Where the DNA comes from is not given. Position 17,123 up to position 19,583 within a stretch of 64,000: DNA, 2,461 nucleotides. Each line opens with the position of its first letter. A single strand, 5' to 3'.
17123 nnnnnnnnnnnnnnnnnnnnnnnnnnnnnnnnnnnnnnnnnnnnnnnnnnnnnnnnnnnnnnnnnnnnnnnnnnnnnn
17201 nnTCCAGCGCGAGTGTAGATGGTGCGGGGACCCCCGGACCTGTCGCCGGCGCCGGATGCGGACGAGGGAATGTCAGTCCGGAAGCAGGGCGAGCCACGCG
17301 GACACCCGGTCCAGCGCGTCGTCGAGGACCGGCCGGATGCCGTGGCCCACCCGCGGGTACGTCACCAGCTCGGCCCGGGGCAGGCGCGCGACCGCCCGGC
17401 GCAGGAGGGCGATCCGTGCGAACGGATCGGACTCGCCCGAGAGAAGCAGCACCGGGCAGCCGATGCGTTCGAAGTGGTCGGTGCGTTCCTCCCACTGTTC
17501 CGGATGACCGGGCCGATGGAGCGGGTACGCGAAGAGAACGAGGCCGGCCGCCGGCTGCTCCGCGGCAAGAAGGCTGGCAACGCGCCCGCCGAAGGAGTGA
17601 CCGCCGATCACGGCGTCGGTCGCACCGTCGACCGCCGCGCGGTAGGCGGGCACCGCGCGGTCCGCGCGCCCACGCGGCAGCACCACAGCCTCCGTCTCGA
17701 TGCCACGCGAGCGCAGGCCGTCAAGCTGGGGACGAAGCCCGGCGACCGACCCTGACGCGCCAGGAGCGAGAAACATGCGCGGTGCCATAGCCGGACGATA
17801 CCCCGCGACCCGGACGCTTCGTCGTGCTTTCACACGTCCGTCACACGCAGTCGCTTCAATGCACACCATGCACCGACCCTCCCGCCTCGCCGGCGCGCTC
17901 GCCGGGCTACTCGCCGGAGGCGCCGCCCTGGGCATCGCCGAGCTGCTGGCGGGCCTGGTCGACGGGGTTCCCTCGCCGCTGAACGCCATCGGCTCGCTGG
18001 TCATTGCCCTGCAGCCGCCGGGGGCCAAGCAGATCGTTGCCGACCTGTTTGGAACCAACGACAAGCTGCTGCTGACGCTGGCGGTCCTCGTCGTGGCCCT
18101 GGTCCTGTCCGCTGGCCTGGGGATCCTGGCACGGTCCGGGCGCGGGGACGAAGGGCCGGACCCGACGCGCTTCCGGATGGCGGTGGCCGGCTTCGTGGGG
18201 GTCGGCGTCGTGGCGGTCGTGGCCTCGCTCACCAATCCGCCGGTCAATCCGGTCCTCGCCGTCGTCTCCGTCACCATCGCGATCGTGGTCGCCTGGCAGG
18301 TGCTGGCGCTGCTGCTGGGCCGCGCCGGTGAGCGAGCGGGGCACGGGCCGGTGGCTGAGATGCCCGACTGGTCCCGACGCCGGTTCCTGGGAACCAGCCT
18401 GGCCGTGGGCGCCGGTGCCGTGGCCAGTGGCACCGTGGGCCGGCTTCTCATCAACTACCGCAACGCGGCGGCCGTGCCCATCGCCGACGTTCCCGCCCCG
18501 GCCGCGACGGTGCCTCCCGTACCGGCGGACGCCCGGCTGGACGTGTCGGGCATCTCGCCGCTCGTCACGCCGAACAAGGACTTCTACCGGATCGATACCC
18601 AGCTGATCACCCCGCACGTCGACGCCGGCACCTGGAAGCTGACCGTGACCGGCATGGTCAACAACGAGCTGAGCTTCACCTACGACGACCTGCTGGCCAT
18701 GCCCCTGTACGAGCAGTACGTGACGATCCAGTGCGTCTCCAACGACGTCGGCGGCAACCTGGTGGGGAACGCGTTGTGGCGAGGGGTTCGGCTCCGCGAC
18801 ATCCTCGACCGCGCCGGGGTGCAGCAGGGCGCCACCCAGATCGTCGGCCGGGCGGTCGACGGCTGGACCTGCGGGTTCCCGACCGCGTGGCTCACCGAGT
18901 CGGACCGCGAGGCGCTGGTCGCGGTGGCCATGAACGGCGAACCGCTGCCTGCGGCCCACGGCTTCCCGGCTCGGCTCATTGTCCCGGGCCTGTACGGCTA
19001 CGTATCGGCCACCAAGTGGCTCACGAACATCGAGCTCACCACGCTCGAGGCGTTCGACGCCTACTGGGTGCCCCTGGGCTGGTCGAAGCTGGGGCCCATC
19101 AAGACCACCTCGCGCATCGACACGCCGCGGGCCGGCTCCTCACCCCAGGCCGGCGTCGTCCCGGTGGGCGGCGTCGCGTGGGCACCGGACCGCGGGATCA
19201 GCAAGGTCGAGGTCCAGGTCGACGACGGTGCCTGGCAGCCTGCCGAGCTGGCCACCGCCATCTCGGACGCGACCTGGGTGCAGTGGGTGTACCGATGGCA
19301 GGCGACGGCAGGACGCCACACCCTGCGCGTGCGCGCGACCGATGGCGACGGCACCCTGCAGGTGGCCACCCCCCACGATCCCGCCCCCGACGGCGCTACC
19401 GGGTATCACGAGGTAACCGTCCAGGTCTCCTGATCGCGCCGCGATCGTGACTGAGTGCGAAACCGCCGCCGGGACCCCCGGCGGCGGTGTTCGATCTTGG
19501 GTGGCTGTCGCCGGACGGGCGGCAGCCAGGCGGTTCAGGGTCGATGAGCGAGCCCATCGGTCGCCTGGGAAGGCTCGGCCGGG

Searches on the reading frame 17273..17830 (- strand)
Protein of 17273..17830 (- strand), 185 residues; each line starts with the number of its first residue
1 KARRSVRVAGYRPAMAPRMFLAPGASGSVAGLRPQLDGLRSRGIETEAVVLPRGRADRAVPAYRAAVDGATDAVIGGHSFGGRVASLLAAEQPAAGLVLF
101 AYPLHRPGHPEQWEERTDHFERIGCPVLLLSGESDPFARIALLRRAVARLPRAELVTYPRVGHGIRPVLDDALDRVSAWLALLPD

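Call 68: search_protein_families(library=padloc, proteins=[window:17273-17830:-], max_evalue=0.001)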
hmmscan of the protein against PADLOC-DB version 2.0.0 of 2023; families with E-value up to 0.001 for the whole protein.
window:17273-17830:- (185 aa): 0 families

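Call 87: search_protein_families(library=pfam, proteins=[window:17273-17788:-], max_evalue=0.0001)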
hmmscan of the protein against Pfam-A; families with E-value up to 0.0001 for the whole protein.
window:17273-17788:- (171 aa): 6 families
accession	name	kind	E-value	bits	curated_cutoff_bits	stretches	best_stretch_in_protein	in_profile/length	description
PF20408.4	Abhydrolase_11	-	5.2e-20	72.5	27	1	49-132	64-149/193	Alpha/beta hydrolase domain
PF12697.13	Abhydrolase_6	-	9.1e-08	33.5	26.3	0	98-164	154-216/217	Alpha/beta hydrolase family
PF12146.15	Hydrolase_4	-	2.2e-07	30.8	27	0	103-151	184-234/239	Serine aminopeptidase, S33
PF01738.24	DLH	-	1.1e-06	28.8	21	1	58-150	98-187/217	Dienelactone hydrolase family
PF00561.26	Abhydrolase_1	-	1e-05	25.8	25.8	0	102-149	200-238/245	alpha/beta hydrolase fold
PF08386.16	Abhydrolase_4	-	7.5e-05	23.2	21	0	111-151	35-75/103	TAP-like protein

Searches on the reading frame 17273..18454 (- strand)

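Call 19: search_protein_families(library=pfam, proteins=[window:17273-18454:-], max_evalue=0.001)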
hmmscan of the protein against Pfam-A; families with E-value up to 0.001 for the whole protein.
window:17273-18454:- (393 aa): 6 families
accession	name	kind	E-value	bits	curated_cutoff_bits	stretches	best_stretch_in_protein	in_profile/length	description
PF20408.4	Abhydrolase_11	-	2.7e-19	70.1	27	1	272-353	65-148/193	Alpha/beta hydrolase domain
PF12146.15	Hydrolase_4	-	2.5e-06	27.4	27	0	325-373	184-234/239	Serine aminopeptidase, S33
PF01738.24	DLH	-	5.3e-06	26.6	21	1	280-372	98-187/217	Dienelactone hydrolase family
PF12697.13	Abhydrolase_6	-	4.4e-05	24.7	26.3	1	321-386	155-216/217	Alpha/beta hydrolase family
PF00561.26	Abhydrolase_1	-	0.0001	22.5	25.8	0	324-371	200-238/245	alpha/beta hydrolase fold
PF08386.16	Abhydrolase_4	-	0.00021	21.8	21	1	333-373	35-75/103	TAP-like protein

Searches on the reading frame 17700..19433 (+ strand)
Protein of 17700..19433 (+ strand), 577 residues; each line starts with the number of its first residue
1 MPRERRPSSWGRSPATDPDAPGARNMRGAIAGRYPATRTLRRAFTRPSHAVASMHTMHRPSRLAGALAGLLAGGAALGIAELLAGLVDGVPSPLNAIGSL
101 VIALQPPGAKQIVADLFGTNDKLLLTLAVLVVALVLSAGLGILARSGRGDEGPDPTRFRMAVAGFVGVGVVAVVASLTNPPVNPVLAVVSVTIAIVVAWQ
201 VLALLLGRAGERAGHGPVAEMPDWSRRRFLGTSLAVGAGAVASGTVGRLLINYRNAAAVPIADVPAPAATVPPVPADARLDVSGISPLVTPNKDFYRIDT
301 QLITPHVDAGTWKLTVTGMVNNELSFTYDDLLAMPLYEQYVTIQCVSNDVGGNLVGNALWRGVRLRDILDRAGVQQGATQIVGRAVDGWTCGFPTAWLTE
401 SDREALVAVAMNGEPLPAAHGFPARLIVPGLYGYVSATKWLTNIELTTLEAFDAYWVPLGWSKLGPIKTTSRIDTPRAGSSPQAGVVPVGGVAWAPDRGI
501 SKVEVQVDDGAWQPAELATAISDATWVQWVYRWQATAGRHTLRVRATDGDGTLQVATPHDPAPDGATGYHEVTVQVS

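Call 19: search_protein_families(library=pfam, proteins=[window:17700-19433:+], max_evalue=0.001)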
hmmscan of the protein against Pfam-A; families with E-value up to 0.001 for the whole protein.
window:17700-19433:+ (577 aa): 2 families
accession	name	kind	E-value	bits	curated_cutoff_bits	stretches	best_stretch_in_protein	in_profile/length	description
PF00174.25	Oxidored_molyb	-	4.6e-45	153.7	24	1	304-456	4-169/169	Oxidoreductase molybdopterin binding domain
PF17957.7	Big_7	-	7.4e-05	23.8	24.1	1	472-544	4-70/70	Bacterial Ig domain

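Call 68: search_protein_families(library=padloc, proteins=[window:17700-19433:+], max_evalue=0.001)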
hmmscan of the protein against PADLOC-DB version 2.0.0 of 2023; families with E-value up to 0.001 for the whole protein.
window:17700-19433:+ (577 aa): 0 families
